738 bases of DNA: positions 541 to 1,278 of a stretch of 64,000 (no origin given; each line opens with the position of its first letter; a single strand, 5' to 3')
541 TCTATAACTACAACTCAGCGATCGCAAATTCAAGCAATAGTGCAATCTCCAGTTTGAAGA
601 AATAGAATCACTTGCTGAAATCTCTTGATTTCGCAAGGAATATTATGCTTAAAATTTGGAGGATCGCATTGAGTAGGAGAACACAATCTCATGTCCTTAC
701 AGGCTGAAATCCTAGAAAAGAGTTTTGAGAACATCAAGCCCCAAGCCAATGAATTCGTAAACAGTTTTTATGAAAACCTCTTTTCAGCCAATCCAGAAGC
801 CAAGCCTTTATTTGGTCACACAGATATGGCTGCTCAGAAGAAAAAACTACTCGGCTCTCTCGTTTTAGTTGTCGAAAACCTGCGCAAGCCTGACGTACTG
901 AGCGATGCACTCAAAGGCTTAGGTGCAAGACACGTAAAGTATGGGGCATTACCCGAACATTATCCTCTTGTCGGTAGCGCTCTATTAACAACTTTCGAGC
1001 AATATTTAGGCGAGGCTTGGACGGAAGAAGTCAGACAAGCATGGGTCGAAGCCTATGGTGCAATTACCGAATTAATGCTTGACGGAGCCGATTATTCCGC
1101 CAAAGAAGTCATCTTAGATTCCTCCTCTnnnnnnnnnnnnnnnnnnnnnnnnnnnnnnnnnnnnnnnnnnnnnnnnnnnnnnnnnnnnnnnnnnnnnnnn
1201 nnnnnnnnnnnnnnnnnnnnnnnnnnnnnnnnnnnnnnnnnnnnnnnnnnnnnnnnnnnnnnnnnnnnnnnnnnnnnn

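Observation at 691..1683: Tandem 3/3 globin domains with a C-terminal membrane anchor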

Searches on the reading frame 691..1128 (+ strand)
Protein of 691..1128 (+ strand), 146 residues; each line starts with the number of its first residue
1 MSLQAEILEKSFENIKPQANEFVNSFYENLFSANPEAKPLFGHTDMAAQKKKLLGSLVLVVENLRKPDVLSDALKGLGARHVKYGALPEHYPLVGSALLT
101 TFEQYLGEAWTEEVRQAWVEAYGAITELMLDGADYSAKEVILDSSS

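Call 54: search_solved_structures(query=window:691-1128:+, show_alignments=5, max_evalue=1e-10)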
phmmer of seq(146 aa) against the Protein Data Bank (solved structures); distinct sequences matched with E-value up to 1e-10: 11.
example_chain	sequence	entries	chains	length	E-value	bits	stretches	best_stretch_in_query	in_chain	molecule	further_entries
3s1i_A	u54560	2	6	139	8.3e-25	90.7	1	4-129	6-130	Hemoglobin-like flavoprotein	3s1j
3ubc_A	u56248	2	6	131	9.8e-25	90.5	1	4-129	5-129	Hemoglobin-like flavoprotein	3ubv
3wfw_A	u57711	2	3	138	4.3e-24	88.4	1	6-131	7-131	Hemoglobin-like flavoprotein fused to Roadblock/LC7 domain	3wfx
1vhb_A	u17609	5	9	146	6.8e-19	71.6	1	14-131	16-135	HEMOGLOBIN | PROTEIN (HEMOGLOBIN)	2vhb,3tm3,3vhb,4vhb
3ozu_A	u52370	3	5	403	1.2e-18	70.7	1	19-130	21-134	Flavohemoprotein | Flavohemoglobin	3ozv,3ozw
1cqx_A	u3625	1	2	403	1.2e-18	70.7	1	19-130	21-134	FLAVOHEMOPROTEIN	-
3tld_A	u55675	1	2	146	2.5e-18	69.8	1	15-131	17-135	Bacterial hemoglobin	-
3tm9_A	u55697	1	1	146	1.2e-17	67.5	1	15-131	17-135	Bacterial hemoglobin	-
4g1b_A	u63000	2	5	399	1.4e-15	60.8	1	13-130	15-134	Flavohemoglobin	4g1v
7dih_A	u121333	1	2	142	2.6e-13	53.5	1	8-129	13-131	Thermoglobin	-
2wy4_A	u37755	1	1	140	1.1e-12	51.5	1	7-131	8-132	SINGLE DOMAIN HAEMOGLOBIN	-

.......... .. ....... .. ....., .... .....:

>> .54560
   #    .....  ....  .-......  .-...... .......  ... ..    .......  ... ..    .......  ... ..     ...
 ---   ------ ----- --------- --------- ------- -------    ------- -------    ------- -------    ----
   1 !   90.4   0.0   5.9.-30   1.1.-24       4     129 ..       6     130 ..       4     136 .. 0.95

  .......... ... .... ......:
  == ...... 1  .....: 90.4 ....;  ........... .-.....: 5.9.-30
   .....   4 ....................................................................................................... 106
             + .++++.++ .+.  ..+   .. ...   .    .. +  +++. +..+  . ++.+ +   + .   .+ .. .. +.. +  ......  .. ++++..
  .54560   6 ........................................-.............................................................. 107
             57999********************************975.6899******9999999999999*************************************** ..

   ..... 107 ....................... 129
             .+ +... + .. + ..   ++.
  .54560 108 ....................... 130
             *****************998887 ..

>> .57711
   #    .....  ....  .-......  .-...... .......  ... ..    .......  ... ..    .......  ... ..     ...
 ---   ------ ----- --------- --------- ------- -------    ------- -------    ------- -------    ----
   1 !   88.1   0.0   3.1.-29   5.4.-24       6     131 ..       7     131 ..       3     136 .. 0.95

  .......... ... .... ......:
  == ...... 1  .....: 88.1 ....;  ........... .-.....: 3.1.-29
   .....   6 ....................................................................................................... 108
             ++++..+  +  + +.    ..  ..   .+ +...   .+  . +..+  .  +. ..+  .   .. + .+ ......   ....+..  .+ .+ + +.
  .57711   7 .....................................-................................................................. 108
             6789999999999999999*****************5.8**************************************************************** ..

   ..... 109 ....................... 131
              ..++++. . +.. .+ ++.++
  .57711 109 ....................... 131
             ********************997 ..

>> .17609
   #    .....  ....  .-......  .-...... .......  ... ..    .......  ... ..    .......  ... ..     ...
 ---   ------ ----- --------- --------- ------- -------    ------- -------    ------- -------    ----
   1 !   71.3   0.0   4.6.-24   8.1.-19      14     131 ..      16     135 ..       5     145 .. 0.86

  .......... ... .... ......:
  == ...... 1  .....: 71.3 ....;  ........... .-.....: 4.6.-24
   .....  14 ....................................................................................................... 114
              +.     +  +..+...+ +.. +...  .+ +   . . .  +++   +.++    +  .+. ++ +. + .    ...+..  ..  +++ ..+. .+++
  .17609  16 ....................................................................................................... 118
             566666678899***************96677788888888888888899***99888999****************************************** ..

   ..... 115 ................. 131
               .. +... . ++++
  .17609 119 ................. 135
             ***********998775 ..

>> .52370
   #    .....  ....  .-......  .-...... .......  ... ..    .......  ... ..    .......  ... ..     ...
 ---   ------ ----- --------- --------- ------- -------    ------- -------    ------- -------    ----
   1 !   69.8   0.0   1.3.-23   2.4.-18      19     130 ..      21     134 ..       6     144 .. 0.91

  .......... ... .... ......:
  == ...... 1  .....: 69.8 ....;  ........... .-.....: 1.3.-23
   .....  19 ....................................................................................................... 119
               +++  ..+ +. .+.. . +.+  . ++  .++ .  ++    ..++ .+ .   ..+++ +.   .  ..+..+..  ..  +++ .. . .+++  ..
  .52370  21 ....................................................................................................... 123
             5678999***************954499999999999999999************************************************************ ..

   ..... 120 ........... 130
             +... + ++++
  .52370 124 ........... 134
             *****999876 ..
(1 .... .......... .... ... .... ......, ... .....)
